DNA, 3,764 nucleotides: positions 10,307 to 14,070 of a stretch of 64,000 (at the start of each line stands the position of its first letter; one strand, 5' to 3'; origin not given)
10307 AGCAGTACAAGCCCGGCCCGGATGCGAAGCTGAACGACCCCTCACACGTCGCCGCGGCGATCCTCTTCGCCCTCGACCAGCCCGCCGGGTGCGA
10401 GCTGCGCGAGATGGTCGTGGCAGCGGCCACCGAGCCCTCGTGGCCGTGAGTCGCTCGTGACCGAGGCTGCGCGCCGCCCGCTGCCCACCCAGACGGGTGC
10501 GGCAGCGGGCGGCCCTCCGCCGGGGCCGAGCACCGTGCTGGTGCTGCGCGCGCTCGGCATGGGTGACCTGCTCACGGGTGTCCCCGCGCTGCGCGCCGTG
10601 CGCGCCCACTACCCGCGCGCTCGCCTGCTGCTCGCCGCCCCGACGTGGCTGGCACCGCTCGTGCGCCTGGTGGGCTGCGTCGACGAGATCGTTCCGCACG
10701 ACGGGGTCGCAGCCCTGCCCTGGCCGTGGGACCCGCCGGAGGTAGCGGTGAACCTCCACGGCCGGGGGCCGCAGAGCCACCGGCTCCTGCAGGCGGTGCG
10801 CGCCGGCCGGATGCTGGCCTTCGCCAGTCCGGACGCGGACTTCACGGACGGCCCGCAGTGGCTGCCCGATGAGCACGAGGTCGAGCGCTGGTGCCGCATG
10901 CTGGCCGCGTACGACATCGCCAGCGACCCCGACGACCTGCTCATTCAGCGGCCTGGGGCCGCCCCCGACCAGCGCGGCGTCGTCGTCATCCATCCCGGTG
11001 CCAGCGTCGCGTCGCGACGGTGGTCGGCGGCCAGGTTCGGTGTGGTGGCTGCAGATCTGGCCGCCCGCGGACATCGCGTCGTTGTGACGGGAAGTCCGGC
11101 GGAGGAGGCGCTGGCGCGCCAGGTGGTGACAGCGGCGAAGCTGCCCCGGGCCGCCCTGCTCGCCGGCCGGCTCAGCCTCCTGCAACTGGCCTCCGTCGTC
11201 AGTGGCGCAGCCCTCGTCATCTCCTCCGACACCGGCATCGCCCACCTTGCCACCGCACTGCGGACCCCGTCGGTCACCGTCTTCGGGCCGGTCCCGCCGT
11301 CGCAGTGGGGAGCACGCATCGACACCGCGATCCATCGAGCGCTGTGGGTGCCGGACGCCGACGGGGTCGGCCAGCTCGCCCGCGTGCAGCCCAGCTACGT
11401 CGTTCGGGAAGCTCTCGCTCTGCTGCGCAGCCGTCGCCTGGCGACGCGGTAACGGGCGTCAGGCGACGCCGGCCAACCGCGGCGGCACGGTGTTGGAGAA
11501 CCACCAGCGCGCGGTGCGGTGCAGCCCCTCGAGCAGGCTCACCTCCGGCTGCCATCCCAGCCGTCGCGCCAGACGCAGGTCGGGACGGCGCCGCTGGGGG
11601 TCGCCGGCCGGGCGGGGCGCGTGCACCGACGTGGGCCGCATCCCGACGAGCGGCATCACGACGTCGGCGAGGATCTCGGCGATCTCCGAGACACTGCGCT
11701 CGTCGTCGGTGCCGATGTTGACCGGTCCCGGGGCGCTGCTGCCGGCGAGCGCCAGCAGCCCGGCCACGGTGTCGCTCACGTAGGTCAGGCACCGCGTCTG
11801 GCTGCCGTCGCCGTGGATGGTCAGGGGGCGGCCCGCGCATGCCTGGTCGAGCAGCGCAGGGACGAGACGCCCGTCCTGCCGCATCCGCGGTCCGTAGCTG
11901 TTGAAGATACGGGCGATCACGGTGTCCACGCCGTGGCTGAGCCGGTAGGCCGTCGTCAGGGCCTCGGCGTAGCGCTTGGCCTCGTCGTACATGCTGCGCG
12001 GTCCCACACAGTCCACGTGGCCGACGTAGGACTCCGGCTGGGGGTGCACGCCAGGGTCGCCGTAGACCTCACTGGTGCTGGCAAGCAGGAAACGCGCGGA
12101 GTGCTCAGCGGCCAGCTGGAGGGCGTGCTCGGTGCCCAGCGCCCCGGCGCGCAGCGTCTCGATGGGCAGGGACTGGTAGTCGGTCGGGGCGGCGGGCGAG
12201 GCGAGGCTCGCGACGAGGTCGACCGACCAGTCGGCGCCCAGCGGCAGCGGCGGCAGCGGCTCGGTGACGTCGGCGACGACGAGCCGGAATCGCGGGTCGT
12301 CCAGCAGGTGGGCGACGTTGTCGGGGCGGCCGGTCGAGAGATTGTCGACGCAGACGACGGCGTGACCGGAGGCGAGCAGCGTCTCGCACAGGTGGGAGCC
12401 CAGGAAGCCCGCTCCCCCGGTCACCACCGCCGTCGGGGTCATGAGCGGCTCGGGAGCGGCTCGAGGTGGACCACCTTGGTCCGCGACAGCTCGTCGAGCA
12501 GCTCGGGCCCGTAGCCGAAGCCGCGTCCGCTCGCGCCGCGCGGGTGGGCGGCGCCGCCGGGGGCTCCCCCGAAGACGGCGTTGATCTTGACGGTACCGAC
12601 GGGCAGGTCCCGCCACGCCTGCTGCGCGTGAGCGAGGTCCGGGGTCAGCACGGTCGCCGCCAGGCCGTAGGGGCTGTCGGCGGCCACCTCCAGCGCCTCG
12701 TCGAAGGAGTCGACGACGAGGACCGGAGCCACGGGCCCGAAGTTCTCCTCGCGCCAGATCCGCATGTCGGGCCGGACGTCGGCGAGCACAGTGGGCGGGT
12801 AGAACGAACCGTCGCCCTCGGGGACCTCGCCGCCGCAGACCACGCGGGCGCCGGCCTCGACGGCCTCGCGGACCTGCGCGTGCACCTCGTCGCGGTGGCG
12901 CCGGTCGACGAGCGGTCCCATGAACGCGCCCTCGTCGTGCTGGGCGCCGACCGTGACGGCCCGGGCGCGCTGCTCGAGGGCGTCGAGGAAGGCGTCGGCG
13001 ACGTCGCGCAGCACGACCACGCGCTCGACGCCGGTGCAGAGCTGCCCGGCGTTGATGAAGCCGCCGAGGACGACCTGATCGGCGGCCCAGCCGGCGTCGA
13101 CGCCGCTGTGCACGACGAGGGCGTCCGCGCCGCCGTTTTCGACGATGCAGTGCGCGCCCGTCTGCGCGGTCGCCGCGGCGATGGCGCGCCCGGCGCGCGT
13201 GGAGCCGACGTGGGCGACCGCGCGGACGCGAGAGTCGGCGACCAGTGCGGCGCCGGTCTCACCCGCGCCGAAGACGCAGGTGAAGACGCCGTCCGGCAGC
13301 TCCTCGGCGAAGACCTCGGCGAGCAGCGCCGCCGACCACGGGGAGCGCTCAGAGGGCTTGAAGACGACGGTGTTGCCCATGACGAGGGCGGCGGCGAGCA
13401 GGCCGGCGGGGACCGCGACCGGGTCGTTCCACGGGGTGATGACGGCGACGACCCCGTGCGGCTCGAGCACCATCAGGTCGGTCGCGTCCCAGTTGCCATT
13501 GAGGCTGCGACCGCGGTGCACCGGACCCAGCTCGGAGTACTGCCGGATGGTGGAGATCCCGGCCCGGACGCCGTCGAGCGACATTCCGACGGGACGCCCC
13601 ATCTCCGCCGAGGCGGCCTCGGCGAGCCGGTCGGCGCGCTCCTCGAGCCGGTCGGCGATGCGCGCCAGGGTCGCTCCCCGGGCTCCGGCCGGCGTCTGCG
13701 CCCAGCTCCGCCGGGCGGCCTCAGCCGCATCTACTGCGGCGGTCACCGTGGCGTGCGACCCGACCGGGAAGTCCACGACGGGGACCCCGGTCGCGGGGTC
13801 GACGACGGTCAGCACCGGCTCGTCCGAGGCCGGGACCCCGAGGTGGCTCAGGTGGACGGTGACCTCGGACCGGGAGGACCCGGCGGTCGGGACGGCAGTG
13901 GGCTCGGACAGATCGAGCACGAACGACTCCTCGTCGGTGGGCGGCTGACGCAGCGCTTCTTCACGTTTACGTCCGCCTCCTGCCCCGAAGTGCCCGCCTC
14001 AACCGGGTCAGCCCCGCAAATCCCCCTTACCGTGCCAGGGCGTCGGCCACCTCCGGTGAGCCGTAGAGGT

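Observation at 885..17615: ADP-heptose based glycan-assembly locus in a Gram-positive high-GC genome (candidate undescribed heptoglycan / glycoconjugate system)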

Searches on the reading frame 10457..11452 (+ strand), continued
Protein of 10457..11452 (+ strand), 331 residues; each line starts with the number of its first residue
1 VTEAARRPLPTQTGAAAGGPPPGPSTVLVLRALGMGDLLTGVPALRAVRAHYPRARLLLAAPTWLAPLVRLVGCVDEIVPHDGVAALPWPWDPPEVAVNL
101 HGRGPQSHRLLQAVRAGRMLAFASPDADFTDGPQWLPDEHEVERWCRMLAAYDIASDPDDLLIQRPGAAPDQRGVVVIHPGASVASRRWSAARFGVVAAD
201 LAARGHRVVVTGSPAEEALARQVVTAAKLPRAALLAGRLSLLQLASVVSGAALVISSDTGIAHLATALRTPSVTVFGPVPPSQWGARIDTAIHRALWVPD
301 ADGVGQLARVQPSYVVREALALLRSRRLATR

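Call 25: find_related_loci(query=A1, collection=genome_contigs, flank=10000)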
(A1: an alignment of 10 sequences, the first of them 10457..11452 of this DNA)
Query A1 (331 aa) in genome_contigs; peptide patterns used: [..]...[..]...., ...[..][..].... (x = any residue, [..] = any of these).
600 stretches matched a pattern (row limit reached: there are more); 591 encode a relative of the query (tblastn E <= 1e-3); the best 80 are kept; 80 distinct loci.
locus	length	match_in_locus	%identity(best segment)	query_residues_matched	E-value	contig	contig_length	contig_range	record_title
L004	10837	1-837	58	29-304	1e-91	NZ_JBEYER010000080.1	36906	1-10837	Micromonospora sp. NPDC007271 NPDC007271_112_H7.ctg-0080, whole genome shotgun sequence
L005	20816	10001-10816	58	27-298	3e-91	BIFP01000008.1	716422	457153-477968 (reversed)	Micromonosporaceae bacterium KJ-029 DNA, scaffold8_cov20, whole genome shotgun sequence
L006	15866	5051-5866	58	26-297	5e-91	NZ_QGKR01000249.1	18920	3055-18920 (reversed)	Micromonospora acroterricola strain 5R2A7 NODE_115_length_18920_cov_12.5679_ID_229, whole genome shotgun sequence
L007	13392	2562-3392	57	27-303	8e-91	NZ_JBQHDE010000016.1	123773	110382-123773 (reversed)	Micromonospora sp. H33 H33-1_scaffold16, whole genome shotgun sequence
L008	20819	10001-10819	58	26-298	1e-90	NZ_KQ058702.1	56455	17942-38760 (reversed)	Micromonospora sp. HK10 Scaffold54, whole genome shotgun sequence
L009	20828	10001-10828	58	26-301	3e-90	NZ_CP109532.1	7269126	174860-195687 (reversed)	Micromonospora sp. NBC_01405 chromosome, complete genome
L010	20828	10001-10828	58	26-301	2e-90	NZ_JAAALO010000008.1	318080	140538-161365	Micromonospora rubida strain NEAU-HG-1 Scaffold8, whole genome shotgun sequence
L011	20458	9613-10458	57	26-304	6e-90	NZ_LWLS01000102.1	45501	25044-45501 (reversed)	Micromonospora sp. CB01531 scaffold57, whole genome shotgun sequence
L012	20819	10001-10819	59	26-298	8e-90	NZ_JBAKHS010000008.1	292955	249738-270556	Micromonospora sp. CPCC 205739 Scaffold7_1, whole genome shotgun sequence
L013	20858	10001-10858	56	26-306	6e-90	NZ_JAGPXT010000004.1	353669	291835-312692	Micromonospora sp. C95 C95_contig_4, whole genome shotgun sequence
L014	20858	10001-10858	56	26-306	3e-89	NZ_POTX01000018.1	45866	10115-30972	Micromonospora endophytica strain DSM 45430 NODE_18_length_45866_cov_31.5085, whole genome shotgun sequence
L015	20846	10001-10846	57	26-304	8e-89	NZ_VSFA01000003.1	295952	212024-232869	Micromonospora sp. MP36 3, whole genome shotgun sequence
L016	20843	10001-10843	57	26-303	1e-88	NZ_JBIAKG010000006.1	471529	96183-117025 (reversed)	Micromonospora sp. NPDC005299 NPDC005299_415_B12.ctg-0006, whole genome shotgun sequence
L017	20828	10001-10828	58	27-302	3e-88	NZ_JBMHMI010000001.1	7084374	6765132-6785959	Micromonospora sp. WMMD736 tig00000001, whole genome shotgun sequence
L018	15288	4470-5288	59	26-298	1e-90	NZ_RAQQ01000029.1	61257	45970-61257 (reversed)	Micromonospora globbae strain WPS1-2 contig0029, whole genome shotgun sequence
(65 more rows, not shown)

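Call 34: search_solved_structures(query=window:10457-11452:+, max_evalue=0.001, show_alignments=2)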
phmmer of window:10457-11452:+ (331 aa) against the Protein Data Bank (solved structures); distinct sequences matched with E-value up to 0.001: 5.
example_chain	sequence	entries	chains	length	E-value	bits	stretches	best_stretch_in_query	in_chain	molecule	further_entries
1psw_A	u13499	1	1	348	6.3e-15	58.5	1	172-323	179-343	ADP-HEPTOSE LPS HEPTOSYLTRANSFERASE II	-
2gt1_A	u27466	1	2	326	7e-10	41.9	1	184-285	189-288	Lipopolysaccharide heptosyltransferase-1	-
6dfe_A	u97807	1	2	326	7e-10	41.9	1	184-285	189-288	ADP-heptose--LPS heptosyltransferase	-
2h1f_A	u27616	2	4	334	7.6e-10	41.8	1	184-285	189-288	Lipopolysaccharide heptosyltransferase-1 | Lipopolysaccharide heptosyltransferase 1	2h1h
3tov_A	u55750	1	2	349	1.2e-08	37.8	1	177-286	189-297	Glycosyl transferase family 9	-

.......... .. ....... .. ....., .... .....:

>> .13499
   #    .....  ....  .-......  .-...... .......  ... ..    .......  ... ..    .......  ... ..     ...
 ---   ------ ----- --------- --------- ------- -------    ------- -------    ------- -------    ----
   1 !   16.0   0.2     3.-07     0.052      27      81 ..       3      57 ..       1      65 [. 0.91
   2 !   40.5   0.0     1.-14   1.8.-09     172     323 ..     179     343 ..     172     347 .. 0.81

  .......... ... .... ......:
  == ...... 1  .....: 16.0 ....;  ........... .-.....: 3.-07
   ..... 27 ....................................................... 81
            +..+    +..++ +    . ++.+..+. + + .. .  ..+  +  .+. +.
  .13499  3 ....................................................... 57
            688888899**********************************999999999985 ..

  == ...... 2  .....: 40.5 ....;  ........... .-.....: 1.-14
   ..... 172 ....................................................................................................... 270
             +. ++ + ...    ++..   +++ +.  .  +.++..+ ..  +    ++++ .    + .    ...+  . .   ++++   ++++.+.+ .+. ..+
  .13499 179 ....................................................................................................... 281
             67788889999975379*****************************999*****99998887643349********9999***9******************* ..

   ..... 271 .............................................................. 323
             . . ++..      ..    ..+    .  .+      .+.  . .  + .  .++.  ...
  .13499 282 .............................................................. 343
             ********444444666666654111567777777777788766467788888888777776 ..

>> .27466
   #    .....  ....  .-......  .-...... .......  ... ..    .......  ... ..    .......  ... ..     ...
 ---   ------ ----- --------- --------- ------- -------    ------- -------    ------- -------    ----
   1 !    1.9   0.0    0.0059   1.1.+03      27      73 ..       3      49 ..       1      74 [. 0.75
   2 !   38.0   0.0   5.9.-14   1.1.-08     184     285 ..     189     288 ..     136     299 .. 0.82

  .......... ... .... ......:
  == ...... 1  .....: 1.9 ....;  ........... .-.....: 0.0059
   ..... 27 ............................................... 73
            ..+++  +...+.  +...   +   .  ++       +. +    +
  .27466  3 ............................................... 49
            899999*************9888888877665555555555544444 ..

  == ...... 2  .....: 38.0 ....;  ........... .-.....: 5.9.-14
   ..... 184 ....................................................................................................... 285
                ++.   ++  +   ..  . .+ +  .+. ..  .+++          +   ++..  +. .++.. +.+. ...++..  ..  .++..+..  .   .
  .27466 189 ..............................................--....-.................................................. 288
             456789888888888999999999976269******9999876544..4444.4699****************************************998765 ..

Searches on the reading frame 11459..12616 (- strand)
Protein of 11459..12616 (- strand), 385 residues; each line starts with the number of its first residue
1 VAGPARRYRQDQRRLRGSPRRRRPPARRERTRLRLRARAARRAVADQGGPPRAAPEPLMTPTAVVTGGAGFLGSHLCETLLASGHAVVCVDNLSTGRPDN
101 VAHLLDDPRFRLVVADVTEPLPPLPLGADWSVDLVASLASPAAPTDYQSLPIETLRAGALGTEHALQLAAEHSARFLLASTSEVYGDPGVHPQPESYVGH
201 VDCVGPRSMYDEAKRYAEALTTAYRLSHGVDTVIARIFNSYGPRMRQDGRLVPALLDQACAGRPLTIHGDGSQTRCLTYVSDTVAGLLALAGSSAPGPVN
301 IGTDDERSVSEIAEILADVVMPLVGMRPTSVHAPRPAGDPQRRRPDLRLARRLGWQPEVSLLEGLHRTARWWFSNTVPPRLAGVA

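Call 7: search_protein_families(library=pfam, proteins=[window:11459-12616:-], max_evalue=0.001)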
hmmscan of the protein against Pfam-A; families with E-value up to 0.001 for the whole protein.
window:11459-12616:- (385 aa): 6 families
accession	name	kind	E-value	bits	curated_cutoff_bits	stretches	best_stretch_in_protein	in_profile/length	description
PF01370.27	Epimerase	-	1.5e-46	159.2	20.9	1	64-302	2-240/240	NAD dependent epimerase/dehydratase family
PF16363.11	GDP_Man_Dehyd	-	6.9e-44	151.1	27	1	65-367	2-331/332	GDP-mannose 4,6 dehydratase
PF04321.23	RmlD_sub_bind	-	6.6e-07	29.1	27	0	155-341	75-254/287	RmlD substrate binding domain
PF07993.18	NAD_binding_4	-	7.4e-07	29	20.1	1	65-236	1-203/258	Male sterility protein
PF01073.25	3Beta_HSD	-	1.5e-05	24.6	22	1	64-282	1-220/280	3-beta hydroxysteroid dehydrogenase/isomerase family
PF02719.21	Polysacc_synt_2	-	0.00017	21.3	20.2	0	64-180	2-127/293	Polysaccharide biosynthesis protein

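Call 23: search_protein_families(library=ncbifam, proteins=[window:11459-12442:-], max_evalue=0.00001)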
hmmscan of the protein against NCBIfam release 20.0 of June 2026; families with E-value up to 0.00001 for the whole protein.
window:11459-12442:- (327 aa): 19 families
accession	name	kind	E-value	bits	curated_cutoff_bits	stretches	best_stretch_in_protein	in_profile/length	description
TIGR01181.1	dTDP_gluc_dehyt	equivalog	3.8e-37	128.1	365.1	1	6-318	3-315/321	dTDP-glucose 4,6-dehydratase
TIGR04180.1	EDH_00030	hypoth_equivalog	2e-27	96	475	1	6-270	2-264/297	NAD-dependent 4,6-dehydratase LegB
NF007582.0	PRK10217.1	equivalog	3.3e-26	92.2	698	1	6-318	5-335/355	dTDP-glucose 4,6-dehydratase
TIGR01179.1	galE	equivalog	4.7e-24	84.8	262.3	1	6-317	3-327/332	UDP-glucose 4-epimerase GalE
NF007490.0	PRK10084.1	subfamily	1.6e-22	80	649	1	6-318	4-338/361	dTDP-glucose 4,6-dehydratase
NF008872.0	PRK11908.1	equivalog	3.7e-17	62.4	294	1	7-312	6-333/349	bifunctional UDP-4-keto-pentose/UDP-xylose synthase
NF005998.1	PRK08125.1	equivalog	8.3e-16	57.5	777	1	7-310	320-645/649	bifunctional UDP-4-amino-4-deoxy-L-arabinose formyltransferase/UDP-glucuronic acid oxidase ArnA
TIGR02197.1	heptose_epim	equivalog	1.3e-13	50.9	274.6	1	6-261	2-259/316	ADP-glyceromanno-heptose 6-epimerase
NF011728.1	PRK15181.1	equivalog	2.5e-13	49.7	760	1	6-315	19-338/348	Vi polysaccharide biosynthesis UDP-N-acetylglucosaminuronic acid C-4 epimerase TviC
NF047922.1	GDPFucSynFcl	equivalog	4.6e-12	46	500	1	149-318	131-305/308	GDP-L-fucose synthase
NF042422.1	oxyalk_red_OleD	equivalog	6.7e-11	42.1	580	1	6-231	4-213/329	2-alkyl-3-oxoalkanoate reductase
NF007956.0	PRK10675.1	subfamily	1.5e-10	40.8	394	1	6-185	4-183/338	UDP-glucose 4-epimerase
TIGR01472.1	gmd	equivalog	4.7e-09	35.9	415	1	5-255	3-261/342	GDP-mannose 4,6-dehydratase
NF041015.1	UDPsulfquin_syn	equivalog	1.5e-08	34.1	575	0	199-303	244-352/384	UDP-sulfoquinovose synthase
TIGR02622.1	CDP_4_6_dhtase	equivalog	1.1e-07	31.3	278.45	1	6-315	8-331/352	CDP-glucose 4,6-dehydratase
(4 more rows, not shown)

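Call 48: search_solved_structures(query=window:11459-12442:-, max_evalue=1e-20, show_alignments=1)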
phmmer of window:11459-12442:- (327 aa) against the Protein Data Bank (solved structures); distinct sequences matched with E-value up to 1e-20: 31.
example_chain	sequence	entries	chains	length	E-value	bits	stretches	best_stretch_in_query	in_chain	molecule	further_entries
4gll_A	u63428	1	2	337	1.1e-82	281.2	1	6-313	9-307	UDP-glucuronic acid decarboxylase 1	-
2b69_A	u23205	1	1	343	1.2e-82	281.1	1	6-313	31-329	UDP-glucuronate decarboxylase 1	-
4m55_A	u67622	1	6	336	5.5e-82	278.9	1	6-313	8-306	UDP-glucuronic acid decarboxylase 1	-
4lk3_A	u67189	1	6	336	7.7e-82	278.4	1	6-313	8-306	UDP-glucuronic acid decarboxylase 1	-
7ys8_A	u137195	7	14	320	1.7e-32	116.3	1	5-314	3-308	UDP-glucose 4-epimerase | UDP-glucose 4-epimerase along with EC 5.1.3.2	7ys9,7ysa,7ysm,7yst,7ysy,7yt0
6wjb_A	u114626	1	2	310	3.4e-31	112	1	5-311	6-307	NAD-dependent epimerase/dehydratase family protein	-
6wj9_A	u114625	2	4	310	1.4e-30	109.9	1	5-311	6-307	NAD-dependent epimerase/dehydratase family protein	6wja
6bwl_A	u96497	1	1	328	2.3e-28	102.7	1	6-322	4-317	Pal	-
8rdg_A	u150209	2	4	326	4.6e-28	101.7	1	6-315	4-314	SDR family NAD(P)-dependent oxidoreductase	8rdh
8rdi_A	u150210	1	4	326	1.7e-27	99.9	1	6-315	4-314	SDR family NAD(P)-dependent oxidoreductase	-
3vps_A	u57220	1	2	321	2.3e-27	99.4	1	6-317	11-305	NAD-dependent epimerase/dehydratase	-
4zrm_A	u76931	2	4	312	4.5e-27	98.5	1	6-314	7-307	UDP-glucose 4-epimerase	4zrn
1g1a_A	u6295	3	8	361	1.8e-26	96.4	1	6-318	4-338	DTDP-D-GLUCOSE 4,6-DEHYDRATASE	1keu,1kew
3icp_A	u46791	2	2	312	6.9e-26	94.5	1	5-312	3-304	NAD-dependent epimerase/dehydratase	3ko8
1r66_A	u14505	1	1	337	7.3e-26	94.5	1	6-317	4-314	TDP-glucose-4,6-dehydratase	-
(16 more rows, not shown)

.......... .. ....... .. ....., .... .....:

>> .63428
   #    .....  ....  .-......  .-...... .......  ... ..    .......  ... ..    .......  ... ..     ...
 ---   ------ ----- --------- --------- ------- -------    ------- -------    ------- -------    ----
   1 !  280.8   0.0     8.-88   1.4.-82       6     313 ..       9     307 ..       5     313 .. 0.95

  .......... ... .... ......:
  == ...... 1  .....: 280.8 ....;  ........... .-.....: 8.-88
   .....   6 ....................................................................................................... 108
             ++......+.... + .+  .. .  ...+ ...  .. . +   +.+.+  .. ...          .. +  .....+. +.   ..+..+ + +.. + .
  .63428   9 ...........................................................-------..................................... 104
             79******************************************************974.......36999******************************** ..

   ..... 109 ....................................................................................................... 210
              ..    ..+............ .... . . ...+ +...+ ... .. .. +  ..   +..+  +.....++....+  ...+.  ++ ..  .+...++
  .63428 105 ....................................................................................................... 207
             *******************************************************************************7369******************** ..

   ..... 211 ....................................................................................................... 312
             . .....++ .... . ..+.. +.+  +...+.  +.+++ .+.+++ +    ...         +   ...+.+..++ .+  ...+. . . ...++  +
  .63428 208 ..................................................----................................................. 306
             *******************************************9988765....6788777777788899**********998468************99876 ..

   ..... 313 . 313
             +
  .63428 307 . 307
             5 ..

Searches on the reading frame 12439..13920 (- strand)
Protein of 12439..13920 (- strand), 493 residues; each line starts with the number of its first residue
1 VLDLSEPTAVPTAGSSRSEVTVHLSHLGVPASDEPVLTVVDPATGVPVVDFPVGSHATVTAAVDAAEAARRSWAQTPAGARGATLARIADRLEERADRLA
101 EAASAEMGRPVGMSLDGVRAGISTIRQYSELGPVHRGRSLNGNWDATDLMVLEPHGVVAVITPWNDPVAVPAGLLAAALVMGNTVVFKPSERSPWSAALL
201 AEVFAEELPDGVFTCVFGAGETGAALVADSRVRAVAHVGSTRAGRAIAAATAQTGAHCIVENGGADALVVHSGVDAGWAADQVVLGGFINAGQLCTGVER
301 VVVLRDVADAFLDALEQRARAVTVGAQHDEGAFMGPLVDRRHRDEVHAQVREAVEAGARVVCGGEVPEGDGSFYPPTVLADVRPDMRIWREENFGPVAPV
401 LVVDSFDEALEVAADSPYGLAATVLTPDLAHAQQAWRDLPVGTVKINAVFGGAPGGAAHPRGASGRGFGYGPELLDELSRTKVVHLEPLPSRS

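Call 7: search_protein_families(library=pfam, proteins=[window:12439-13920:-], max_evalue=0.001)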
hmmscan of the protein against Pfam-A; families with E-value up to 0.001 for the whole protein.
window:12439-13920:- (493 aa): 1 family
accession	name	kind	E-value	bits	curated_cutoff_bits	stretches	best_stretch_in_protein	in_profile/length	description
PF00171.27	Aldedh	-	2.8e-129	432.1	23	1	35-484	8-461/461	Aldehyde dehydrogenase family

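Call 23: search_protein_families(library=ncbifam, proteins=[window:12439-13920:-], max_evalue=0.00001)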
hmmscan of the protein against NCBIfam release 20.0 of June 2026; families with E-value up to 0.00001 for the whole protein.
window:12439-13920:- (493 aa): 42 families (the best 25 are shown)
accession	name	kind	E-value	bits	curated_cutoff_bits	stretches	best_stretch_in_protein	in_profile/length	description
NF010000.0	PRK13473.1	subfamily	8e-96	321.5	615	1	33-451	15-437/475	aminobutyraldehyde dehydrogenase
NF006916.0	PRK09407.1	equivalog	5.8e-89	299.1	521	1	29-467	28-473/526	succinic semialdehyde dehydrogenase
TIGR01804.1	BADH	equivalog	3.5e-87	292.8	668.6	1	31-449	9-434/467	betaine-aldehyde dehydrogenase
NF009725.0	PRK13252.1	equivalog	6.2e-87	292.1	593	1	31-487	18-480/488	betaine-aldehyde dehydrogenase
NF052305.1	DioxValDhHalo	equivalog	1.5e-86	291.2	750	1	33-449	18-441/483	2,5-dioxovalerate dehydrogenase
NF042993.1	AlphKGSA_gudD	equivalog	7.3e-85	285.5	770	1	37-452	21-444/481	alpha-ketoglutaric semialdehyde dehydrogenase GucD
NF007497.0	PRK10090.1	equivalog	2.4e-84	283.8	500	1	31-487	18-478/480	aldehyde dehydrogenase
TIGR02299.1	HpaE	equivalog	2.6e-81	273.7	638.35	1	30-448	11-438/488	5-carboxymethyl-2-hydroxymuconate semialdehyde dehydrogenase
TIGR03216.1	OH_muco_semi_DH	equivalog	2.3e-80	270.5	693.25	1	38-450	17-443/481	2-hydroxymuconic semialdehyde dehydrogenase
NF006915.0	PRK09406.1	equivalog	1.8e-78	264.5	730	1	38-454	4-424/457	NADP-dependent succinic semialdehyde dehydrogenase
TIGR01780.1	SSADH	subfamily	5.9e-78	262.7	646.35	1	39-448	1-414/448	succinate-semialdehyde dehydrogenase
NF042989.1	AldDh_AldH_Clos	equivalog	6.5e-78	262.5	800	1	38-455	4-426/458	aldehyde dehydrogenase AldH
NF045736.1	PaDhStyDRhodo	equivalog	3e-77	260.2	800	1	29-449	12-440/479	phenylacetaldehyde dehydrogenase StyD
NF040648.1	lactal_redase_Meth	equivalog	3.2e-77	260.5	650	1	37-448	13-423/463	lactaldehyde dehydrogenase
NF002852.0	PRK03137.1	subfamily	2.9e-76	257.3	648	1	37-457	52-480/514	L-glutamate gamma-semialdehyde dehydrogenase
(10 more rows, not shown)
